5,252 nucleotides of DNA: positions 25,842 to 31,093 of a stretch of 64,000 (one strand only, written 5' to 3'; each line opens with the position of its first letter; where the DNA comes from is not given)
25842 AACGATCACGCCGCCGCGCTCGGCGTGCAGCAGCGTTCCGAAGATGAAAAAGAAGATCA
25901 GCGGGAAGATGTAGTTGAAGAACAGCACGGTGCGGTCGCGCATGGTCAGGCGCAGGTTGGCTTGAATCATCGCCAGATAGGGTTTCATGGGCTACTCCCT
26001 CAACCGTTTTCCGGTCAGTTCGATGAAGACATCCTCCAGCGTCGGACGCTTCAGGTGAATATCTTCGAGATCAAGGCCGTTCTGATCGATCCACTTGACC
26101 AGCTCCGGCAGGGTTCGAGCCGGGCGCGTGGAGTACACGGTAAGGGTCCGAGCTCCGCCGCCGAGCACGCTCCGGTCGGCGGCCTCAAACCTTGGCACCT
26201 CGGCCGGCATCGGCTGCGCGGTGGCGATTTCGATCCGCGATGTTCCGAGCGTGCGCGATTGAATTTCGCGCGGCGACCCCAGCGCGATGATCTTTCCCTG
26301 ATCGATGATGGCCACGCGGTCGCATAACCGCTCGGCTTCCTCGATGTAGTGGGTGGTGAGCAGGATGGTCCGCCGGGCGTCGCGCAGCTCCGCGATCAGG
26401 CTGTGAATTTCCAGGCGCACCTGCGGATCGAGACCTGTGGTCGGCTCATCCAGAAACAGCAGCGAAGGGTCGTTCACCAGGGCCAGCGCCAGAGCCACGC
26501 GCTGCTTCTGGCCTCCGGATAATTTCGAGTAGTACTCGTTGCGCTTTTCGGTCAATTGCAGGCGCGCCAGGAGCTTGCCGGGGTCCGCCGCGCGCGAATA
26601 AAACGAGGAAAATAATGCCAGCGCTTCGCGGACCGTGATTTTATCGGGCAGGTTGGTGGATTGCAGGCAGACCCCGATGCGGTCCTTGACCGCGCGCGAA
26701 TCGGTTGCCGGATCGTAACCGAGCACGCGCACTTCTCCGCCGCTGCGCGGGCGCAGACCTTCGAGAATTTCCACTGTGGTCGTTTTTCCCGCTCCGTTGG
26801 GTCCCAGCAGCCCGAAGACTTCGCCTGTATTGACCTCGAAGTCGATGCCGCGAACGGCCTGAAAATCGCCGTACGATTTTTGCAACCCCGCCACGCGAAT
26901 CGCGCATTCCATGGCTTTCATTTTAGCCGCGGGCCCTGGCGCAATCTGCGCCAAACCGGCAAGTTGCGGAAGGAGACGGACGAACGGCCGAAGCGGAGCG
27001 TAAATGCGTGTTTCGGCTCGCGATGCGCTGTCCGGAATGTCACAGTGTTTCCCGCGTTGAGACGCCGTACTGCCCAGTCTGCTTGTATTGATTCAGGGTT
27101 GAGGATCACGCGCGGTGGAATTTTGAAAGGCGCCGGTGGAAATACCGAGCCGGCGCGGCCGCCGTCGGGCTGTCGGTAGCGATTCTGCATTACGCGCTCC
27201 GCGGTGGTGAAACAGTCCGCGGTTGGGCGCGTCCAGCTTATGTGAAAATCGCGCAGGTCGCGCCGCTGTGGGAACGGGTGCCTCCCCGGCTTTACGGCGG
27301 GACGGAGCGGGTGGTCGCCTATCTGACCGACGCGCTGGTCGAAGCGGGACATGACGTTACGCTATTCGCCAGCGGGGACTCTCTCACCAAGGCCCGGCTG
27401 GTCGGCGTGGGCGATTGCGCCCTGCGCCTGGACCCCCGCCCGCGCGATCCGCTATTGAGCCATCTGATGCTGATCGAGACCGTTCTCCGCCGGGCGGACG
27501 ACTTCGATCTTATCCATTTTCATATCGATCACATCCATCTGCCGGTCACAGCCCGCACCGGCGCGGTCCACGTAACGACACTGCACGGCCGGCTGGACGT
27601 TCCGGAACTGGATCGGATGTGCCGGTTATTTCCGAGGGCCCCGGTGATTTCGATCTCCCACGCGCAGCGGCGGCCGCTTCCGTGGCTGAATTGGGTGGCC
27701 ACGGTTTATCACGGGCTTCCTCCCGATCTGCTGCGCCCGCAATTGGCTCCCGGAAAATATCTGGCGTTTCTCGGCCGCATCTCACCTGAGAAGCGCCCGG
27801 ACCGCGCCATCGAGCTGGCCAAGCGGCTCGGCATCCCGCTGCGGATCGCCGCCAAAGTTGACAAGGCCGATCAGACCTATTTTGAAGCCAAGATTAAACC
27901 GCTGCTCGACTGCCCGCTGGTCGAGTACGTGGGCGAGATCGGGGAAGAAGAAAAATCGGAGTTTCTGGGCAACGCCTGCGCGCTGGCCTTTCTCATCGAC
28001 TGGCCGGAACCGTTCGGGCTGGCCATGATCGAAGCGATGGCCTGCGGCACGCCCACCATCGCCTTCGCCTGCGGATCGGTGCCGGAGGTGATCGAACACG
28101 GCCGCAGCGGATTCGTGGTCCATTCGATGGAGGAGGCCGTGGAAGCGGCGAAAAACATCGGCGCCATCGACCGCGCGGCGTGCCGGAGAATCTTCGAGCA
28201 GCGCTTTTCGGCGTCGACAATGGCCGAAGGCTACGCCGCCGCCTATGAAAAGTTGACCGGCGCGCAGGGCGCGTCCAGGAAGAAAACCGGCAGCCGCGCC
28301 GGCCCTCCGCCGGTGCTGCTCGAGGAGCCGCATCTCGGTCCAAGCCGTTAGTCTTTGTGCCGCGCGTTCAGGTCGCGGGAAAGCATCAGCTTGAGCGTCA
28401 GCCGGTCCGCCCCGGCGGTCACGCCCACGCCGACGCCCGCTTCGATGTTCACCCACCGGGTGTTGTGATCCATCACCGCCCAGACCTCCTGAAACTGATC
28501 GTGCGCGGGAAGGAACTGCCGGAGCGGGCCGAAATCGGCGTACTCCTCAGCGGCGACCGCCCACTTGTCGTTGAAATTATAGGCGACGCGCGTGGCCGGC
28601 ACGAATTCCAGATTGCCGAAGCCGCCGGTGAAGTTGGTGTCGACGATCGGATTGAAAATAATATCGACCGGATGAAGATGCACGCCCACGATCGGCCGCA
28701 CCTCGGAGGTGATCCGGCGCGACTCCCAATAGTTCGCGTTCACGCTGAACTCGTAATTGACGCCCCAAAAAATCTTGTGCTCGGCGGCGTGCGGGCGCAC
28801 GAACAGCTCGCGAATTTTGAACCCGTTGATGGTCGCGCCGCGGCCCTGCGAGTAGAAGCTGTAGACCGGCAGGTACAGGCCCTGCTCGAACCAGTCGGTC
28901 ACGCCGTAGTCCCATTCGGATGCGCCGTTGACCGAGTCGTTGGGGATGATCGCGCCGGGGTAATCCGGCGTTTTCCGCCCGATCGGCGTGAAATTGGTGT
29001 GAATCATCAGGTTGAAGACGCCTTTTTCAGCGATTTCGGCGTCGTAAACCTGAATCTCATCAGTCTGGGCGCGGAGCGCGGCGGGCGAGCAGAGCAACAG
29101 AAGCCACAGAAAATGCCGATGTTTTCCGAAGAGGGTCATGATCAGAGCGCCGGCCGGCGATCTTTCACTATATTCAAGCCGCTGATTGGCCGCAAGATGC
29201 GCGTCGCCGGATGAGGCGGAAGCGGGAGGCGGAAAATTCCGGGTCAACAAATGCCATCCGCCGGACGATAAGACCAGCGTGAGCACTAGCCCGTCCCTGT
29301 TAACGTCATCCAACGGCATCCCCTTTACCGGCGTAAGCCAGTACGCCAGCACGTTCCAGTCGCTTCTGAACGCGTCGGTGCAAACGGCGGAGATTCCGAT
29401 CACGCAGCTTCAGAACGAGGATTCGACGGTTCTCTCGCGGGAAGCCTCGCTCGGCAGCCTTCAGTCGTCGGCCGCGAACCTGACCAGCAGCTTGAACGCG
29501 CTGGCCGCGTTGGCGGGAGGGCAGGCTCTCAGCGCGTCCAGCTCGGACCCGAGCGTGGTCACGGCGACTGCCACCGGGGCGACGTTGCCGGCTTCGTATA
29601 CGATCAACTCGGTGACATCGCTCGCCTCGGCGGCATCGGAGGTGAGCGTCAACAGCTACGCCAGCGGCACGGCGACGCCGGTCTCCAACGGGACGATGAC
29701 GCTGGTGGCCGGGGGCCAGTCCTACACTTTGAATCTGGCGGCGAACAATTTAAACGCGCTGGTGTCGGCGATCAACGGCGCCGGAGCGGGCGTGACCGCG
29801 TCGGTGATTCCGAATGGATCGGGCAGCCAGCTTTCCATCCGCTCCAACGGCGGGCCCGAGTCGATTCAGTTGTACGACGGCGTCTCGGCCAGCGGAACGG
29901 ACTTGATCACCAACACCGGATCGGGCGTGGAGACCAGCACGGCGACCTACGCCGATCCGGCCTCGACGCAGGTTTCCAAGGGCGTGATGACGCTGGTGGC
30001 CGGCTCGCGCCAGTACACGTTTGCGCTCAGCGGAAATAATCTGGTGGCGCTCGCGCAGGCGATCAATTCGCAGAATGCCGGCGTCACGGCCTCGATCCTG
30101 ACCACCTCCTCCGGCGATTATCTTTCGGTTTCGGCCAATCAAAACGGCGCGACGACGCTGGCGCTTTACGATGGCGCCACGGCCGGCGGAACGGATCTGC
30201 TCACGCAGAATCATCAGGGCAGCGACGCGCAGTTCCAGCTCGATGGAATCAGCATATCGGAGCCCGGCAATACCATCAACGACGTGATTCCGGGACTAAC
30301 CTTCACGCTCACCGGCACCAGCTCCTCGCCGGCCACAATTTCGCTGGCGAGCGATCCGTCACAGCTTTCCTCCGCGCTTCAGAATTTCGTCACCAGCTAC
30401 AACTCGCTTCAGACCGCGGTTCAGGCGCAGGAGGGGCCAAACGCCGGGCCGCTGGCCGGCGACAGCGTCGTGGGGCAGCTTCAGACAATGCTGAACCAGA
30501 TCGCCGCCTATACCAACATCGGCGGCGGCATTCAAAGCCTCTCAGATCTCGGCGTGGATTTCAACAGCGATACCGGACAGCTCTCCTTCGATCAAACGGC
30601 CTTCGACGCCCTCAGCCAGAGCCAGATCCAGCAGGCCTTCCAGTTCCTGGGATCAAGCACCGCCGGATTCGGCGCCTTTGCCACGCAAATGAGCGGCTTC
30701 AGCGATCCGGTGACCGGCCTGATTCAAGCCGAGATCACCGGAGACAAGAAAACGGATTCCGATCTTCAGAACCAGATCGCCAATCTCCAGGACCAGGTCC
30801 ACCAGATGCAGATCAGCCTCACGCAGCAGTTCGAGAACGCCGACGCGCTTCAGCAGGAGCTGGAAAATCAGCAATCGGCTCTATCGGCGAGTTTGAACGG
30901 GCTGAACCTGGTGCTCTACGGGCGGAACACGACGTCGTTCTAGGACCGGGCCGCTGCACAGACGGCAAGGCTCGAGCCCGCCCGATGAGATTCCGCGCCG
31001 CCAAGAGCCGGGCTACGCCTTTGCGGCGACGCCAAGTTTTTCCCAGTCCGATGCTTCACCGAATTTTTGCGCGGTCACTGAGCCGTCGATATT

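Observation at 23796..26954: ABC-2 exporter whose permease is covalently fused to a metal-dependent amidohydrolase domain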

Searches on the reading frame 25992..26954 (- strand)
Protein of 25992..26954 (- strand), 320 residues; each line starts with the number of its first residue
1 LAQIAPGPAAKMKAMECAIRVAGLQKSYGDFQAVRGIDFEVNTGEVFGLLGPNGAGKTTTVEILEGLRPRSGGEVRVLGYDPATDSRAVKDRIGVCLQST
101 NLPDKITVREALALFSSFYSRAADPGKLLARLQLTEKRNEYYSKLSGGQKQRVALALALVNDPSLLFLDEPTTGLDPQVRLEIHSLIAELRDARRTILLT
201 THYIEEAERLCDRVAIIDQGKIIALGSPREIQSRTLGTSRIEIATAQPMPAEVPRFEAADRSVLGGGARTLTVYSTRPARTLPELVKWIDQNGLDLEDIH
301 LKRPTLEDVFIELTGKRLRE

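Call 3: search_protein_families(library=pfam, proteins=[window:25992-26954:-], max_evalue=0.01)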
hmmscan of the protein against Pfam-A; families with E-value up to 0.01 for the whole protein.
window:25992-26954:- (320 aa): 8 families
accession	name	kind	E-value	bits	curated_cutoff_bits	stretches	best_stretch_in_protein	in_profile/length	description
PF00005.33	ABC_tran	-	1.8e-30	106.7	25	1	35-173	2-137/137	ABC transporter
PF13304.12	AAA_21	-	2.7e-14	54.4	27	2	134-202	227-298/304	AAA domain, putative AbiEii toxin, Type IV TA system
PF02463.25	SMC_N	-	1.1e-05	25.4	40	1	143-206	135-204/220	RecF/RecN/SMC N terminal domain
PF13732.12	DrrA1-3_C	-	2e-05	25.6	27.4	1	226-313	1-80/81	ATP-binding protein DrrA1-3-like, C-terminal domain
PF13476.12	AAA_23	-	0.0031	18.6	27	1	31-64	10-39/201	AAA domain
PF13558.12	SbcC_Walker_B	-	0.0062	17.2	27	0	139-186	27-87/90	SbcC/RAD50-like, Walker B motif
PF13604.12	AAA_30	-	0.0076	16.4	27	0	45-81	19-55/191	AAA domain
PF13175.12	AAA_15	-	0.0092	16.1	32.1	0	46-65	25-44/374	AAA ATPase domain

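Call 4: search_protein_families(library=ncbifam, proteins=[window:25992-26954:-], max_evalue=0.01)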
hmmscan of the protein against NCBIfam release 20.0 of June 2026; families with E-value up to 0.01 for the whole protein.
window:25992-26954:- (320 aa): 192 families (the best 25 are shown)
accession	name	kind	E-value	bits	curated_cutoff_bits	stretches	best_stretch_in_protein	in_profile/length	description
TIGR01188.1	drrA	subfamily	3.2e-81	272.9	312.45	1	26-315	1-302/302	daunorubicin resistance ABC transporter, ATP-binding protein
NF010059.0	PRK13536.1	equivalog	5.8e-65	219.3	549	1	12-319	37-341/342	nodulation factor ABC transporter ATP-binding protein NodI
NF010060.0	PRK13537.1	equivalog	1.7e-64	217.7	521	1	11-319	8-313/314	nodulation factor ABC transporter ATP-binding protein NodI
TIGR01288.1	nodI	equivalog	4.6e-60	203.2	424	1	17-319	3-302/303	nodulation factor ABC transporter ATP-binding protein NodI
NF033858.1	ABC2_perm_RbbA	equivalog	2.5e-54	184.6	1050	1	8-235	256-488/909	ribosome-associated ATPase/putative transporter RbbA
TIGR03522.1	GldA_ABC_ATP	equivalog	2.3e-53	181.6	402.6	1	18-314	2-301/301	gliding motility-associated ABC transporter ATP-binding subunit GldA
TIGR03864.1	PQQ_ABC_ATP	hypoth_equivalog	1.7e-47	161.9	302.25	1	18-235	1-223/236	ABC transporter, ATP-binding subunit, PQQ-dependent alcohol dehydrogenase system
TIGR00968.1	3a0106s01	subfamily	3.8e-44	151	342.75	1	19-233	1-220/237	sulfate ABC transporter ATP-binding protein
TIGR03265.1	PhnT2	equivalog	1.4e-42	146.2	457.7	1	18-233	4-224/353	putative 2-aminoethylphosphonate ABC transporter ATP-binding protein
TIGR04406.1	LPS_export_lptB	equivalog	3e-41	141.3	240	1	20-232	3-223/239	LPS export ABC transporter ATP-binding protein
TIGR04520.1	ECF_ATPase_1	equivalog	9.6e-38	130.1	315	1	19-243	1-235/269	energy-coupling factor transporter ATPase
NF008105.0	PRK10851.1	equivalog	1.3e-37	129.4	502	1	18-233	2-226/362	sulfate/thiosulfate ABC transporter ATP-binding protein CysA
TIGR03873.1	F420-0_ABC_ATP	hypoth_equivalog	6.5e-37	127.2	372.4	1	20-234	3-227/256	putative F420-0 ABC transporter ATP-binding protein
NF006987.0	PRK09452.1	equivalog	9.3e-37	126.6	482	1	11-232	10-236/378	spermidine/putrescine ABC transporter ATP-binding protein PotA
TIGR04521.1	ECF_ATPase_2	equivalog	3.1e-36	124.9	330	2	143-243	143-244/279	energy-coupling factor transporter ATPase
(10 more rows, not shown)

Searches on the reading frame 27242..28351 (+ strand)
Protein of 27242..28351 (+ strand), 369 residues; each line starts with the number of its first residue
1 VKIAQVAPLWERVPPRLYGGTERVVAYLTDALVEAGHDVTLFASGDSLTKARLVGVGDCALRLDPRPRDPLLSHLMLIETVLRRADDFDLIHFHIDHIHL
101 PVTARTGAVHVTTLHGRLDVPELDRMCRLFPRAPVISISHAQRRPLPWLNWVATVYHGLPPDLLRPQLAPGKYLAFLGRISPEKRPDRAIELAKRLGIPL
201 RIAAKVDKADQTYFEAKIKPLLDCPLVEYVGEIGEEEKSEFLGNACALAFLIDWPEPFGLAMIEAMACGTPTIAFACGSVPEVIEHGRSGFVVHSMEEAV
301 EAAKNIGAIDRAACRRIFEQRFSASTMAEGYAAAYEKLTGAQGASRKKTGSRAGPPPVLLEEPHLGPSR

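Call 3: search_protein_families(library=pfam, proteins=[window:27242-28351:+], max_evalue=0.01)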
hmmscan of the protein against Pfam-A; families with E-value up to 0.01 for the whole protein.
window:27242-28351:+ (369 aa): 4 families
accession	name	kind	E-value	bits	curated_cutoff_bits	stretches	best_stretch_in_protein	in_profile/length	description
PF00534.26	Glycos_transf_1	-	1.4e-21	77.3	26.4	1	172-302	16-148/172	Glycosyl transferases group 1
PF13692.12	Glyco_trans_1_4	-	5.7e-16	59.5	27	1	172-303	2-136/142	Glycosyl transferases group 1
PF13439.12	Glyco_transf_4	-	2.6e-13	50.8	28.5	1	18-131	1-109/170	Glycosyltransferase Family 4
PF13579.12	Glyco_trans_4_4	-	2e-07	31.9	29.7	1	19-122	1-109/158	Glycosyl transferase 4-like domain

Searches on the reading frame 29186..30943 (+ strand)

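Call 49: search_protein_families(library=pfam, proteins=[window:29186-30943:+], max_evalue=0.00001)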
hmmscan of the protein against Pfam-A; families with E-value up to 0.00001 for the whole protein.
window:29186-30943:+ (585 aa): 3 families
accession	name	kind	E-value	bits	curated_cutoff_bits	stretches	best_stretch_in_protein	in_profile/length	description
PF07195.17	FliD_C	-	9.2e-36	123.9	25.4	1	345-559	1-234/236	Flagellar hook-associated protein 2 C-terminus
PF02465.23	FliD_N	-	1e-09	39.4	24.8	1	57-149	5-96/97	Flagellar hook-associated protein 2 N-terminus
PF07196.18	Flagellin_IN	-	1.7e-09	38.1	22.7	0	171-221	2-54/55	Flagellin hook IN motif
